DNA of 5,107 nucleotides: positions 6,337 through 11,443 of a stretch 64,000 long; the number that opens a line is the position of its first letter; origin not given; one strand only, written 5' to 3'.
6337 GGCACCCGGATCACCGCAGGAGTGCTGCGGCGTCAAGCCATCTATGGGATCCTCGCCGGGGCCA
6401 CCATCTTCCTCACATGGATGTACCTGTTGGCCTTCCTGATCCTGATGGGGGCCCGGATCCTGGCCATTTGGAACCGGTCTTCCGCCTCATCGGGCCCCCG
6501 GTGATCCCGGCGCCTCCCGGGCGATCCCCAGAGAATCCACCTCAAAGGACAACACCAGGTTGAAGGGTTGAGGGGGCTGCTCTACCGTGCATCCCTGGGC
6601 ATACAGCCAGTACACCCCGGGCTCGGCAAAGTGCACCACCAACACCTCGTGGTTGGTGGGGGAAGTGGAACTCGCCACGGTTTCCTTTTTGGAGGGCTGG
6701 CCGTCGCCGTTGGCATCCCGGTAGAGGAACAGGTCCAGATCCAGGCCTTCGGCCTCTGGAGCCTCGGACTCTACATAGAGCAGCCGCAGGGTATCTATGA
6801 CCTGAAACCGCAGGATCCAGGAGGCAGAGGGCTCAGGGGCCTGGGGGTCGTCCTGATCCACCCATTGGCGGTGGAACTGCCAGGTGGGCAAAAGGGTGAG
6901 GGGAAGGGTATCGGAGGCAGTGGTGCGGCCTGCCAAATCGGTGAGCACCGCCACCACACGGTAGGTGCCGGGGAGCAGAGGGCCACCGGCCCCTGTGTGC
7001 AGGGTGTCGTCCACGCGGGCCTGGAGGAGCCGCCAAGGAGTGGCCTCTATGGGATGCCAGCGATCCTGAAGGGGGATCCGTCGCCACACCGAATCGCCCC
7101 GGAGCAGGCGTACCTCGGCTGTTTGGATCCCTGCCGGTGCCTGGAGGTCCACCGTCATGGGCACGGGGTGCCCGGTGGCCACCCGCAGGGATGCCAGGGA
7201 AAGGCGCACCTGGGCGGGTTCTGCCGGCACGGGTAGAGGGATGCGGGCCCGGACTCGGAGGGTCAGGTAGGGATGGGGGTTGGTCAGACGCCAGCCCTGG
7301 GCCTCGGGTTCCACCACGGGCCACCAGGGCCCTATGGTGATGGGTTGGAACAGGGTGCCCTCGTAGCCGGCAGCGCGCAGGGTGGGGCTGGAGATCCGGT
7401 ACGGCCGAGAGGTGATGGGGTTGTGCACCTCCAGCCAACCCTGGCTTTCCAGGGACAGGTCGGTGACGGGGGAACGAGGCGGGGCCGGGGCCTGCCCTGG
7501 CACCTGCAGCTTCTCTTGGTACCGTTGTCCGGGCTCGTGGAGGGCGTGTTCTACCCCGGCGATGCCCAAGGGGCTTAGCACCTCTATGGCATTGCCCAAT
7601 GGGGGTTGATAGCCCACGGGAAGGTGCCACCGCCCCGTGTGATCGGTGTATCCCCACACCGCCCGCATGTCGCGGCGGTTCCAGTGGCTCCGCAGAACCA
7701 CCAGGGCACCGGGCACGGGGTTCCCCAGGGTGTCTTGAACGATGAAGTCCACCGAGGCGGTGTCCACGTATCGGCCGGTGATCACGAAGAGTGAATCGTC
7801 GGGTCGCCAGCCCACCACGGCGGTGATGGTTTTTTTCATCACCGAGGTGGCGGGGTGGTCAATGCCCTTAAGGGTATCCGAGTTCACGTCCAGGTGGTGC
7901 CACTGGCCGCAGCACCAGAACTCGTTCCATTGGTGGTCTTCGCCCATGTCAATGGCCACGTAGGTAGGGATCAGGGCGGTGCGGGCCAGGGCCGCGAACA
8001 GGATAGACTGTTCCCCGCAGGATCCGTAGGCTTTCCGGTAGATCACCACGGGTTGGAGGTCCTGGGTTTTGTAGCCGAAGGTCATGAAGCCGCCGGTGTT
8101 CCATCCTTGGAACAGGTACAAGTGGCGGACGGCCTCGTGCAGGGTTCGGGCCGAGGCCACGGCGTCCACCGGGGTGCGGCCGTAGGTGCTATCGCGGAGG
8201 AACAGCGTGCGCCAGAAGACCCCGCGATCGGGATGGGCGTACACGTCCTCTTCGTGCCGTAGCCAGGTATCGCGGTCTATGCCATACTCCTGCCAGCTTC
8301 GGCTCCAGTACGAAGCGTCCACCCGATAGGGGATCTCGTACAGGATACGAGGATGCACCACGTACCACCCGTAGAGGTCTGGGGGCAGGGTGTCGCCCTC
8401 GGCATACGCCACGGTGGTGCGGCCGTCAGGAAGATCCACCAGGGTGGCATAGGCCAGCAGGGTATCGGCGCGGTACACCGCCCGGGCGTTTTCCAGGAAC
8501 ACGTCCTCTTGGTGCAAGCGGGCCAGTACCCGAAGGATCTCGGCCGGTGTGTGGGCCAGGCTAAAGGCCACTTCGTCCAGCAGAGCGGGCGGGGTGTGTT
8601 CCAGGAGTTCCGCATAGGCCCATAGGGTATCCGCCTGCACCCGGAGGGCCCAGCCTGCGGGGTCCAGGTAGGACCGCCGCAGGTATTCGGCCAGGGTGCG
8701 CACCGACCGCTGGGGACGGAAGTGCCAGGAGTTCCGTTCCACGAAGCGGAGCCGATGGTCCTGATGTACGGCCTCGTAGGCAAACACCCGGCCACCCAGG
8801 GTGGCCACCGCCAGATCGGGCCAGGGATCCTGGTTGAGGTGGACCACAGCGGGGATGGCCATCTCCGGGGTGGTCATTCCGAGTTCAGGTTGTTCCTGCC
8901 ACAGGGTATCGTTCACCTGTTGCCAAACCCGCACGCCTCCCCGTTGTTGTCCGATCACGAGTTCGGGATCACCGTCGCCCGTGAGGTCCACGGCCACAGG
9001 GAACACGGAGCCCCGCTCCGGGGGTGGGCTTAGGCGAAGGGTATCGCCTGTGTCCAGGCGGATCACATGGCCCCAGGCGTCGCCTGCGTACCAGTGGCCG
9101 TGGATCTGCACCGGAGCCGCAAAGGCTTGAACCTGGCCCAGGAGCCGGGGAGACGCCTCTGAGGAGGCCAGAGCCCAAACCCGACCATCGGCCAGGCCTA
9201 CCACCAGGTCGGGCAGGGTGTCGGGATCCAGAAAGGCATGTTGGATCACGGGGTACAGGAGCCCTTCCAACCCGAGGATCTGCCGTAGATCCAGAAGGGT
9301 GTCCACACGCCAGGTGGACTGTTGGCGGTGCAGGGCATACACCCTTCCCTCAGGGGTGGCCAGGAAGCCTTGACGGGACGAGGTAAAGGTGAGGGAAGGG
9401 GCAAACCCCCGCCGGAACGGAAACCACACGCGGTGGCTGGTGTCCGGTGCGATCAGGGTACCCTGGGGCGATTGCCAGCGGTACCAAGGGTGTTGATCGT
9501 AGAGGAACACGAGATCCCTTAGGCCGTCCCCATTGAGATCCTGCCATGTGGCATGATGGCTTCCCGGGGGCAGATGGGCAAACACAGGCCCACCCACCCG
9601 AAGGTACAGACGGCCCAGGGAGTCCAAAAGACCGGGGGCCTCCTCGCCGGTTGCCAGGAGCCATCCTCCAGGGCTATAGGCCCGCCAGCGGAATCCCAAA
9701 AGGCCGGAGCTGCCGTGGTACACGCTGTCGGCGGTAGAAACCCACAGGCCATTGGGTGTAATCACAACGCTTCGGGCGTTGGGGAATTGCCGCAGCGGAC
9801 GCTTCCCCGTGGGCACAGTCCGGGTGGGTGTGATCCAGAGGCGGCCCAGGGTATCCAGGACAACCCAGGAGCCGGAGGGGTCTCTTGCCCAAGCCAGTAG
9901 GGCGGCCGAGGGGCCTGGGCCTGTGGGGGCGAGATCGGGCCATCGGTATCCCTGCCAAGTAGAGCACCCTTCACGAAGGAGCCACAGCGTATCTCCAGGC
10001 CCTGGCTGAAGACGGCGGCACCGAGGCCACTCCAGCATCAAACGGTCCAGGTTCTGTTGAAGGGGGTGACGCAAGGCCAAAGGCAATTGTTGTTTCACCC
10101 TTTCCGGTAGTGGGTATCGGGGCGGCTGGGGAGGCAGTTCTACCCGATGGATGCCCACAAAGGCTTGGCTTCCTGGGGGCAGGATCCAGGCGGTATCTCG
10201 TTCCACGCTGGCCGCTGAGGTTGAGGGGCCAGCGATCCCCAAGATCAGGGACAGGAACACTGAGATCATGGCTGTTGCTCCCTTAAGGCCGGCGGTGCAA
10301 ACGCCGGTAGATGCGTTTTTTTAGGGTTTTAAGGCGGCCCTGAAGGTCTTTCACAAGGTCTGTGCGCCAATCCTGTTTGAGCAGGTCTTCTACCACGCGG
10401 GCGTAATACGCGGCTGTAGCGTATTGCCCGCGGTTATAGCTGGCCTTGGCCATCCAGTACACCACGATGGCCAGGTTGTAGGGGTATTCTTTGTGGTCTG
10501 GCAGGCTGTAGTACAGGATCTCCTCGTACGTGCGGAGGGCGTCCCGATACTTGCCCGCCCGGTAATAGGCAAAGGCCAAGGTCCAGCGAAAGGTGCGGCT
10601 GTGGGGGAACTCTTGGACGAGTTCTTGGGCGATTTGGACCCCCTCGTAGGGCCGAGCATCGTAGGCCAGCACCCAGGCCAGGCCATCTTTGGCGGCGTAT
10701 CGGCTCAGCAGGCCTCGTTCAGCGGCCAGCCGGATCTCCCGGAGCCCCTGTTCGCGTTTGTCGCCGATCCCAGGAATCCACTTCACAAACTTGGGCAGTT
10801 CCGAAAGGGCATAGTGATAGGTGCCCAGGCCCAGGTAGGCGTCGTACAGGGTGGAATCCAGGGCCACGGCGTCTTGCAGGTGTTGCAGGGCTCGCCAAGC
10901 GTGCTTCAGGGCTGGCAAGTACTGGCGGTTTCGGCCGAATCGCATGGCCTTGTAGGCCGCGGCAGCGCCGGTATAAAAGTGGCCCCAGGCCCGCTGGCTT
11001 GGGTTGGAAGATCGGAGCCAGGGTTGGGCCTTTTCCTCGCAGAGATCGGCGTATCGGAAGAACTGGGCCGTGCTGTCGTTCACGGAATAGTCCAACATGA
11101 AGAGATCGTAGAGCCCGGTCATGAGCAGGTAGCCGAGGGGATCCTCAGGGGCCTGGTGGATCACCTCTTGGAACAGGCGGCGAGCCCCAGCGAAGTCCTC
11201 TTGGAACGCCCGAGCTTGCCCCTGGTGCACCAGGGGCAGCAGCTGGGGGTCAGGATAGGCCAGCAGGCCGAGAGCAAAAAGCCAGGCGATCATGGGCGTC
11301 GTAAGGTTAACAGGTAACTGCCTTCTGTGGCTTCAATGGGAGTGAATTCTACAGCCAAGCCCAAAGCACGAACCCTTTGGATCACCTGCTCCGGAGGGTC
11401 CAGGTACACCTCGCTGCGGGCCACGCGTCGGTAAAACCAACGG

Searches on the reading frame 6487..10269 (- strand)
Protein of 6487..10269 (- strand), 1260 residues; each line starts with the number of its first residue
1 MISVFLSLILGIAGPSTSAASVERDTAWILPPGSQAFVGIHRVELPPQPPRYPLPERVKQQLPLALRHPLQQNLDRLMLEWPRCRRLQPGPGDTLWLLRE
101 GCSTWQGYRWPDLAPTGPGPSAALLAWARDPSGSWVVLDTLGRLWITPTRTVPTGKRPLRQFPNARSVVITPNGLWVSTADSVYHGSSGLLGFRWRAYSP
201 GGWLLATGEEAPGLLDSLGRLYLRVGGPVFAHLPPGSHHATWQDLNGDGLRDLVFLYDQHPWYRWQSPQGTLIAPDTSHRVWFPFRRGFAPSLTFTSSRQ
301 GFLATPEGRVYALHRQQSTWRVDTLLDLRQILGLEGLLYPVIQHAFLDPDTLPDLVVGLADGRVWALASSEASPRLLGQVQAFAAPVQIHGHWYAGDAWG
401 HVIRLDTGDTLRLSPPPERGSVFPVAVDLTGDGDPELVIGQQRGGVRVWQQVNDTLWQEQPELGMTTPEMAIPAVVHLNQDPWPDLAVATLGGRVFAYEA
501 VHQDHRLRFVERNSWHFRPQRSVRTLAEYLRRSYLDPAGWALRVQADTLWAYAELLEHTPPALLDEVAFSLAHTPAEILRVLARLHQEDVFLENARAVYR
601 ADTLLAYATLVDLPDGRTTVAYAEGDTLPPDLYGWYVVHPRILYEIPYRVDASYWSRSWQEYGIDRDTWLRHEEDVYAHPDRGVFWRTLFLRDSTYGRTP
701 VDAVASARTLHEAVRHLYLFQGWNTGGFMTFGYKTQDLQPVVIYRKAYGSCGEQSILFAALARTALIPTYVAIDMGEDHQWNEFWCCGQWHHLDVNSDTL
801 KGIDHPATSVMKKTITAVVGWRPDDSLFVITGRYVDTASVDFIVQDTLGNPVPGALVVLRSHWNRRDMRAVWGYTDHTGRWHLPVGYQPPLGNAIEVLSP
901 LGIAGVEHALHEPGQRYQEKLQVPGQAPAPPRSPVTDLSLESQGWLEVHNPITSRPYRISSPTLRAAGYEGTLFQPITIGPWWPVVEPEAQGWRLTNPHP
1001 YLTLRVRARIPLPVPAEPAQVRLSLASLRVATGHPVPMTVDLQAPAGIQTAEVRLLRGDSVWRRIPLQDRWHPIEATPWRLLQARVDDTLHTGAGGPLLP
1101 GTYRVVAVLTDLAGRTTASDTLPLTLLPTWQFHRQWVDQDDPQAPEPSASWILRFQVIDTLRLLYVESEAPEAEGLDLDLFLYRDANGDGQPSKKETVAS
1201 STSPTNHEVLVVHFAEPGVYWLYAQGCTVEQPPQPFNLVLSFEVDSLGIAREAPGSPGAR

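Call 51: search_protein_families(library=pfam, proteins=[window:6487-10269:-], max_evalue=0.001)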
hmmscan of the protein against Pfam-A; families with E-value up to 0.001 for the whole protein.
window:6487-10269:- (1260 aa): 2 families
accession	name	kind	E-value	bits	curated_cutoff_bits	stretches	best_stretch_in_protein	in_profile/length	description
PF13517.12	FG-GAP_3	-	1.1e-11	45.6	26.9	1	428-488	1-61/61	FG-GAP-like repeat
PF01841.26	Transglut_core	-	2.3e-06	28.3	23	1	733-794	36-107/108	Transglutaminase-like superfamily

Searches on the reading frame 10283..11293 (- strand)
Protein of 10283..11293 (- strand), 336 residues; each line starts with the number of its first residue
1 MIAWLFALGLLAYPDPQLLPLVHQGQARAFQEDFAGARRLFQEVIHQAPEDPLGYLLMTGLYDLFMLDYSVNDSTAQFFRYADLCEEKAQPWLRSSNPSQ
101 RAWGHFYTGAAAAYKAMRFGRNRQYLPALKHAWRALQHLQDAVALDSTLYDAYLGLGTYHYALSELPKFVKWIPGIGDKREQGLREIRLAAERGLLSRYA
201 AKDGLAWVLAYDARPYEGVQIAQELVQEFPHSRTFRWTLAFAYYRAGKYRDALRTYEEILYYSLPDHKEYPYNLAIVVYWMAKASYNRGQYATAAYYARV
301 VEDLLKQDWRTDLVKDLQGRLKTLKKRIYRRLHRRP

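Call 93: search_protein_families(library=pfam, proteins=[window:10283-11293:-], max_evalue=0.0001)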
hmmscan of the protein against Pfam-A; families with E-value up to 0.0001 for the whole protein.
window:10283-11293:- (336 aa): 5 families
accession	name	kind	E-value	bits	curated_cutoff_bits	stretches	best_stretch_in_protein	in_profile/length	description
PF14559.12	TPR_19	-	3.9e-11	43.5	25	0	219-260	11-52/68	Tetratricopeptide repeat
PF13174.12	TPR_6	-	9.5e-08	32.6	26.3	0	239-260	6-27/33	Tetratricopeptide repeat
PF07719.23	TPR_2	-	1.4e-06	28.4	27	0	238-260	6-28/34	Tetratricopeptide repeat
PF13432.12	TPR_16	-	2.6e-05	25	32.7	0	242-297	6-53/65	Tetratricopeptide repeat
PF13428.12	TPR_14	-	3.2e-05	24.6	23.5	0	25-57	8-40/44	Tetratricopeptide repeat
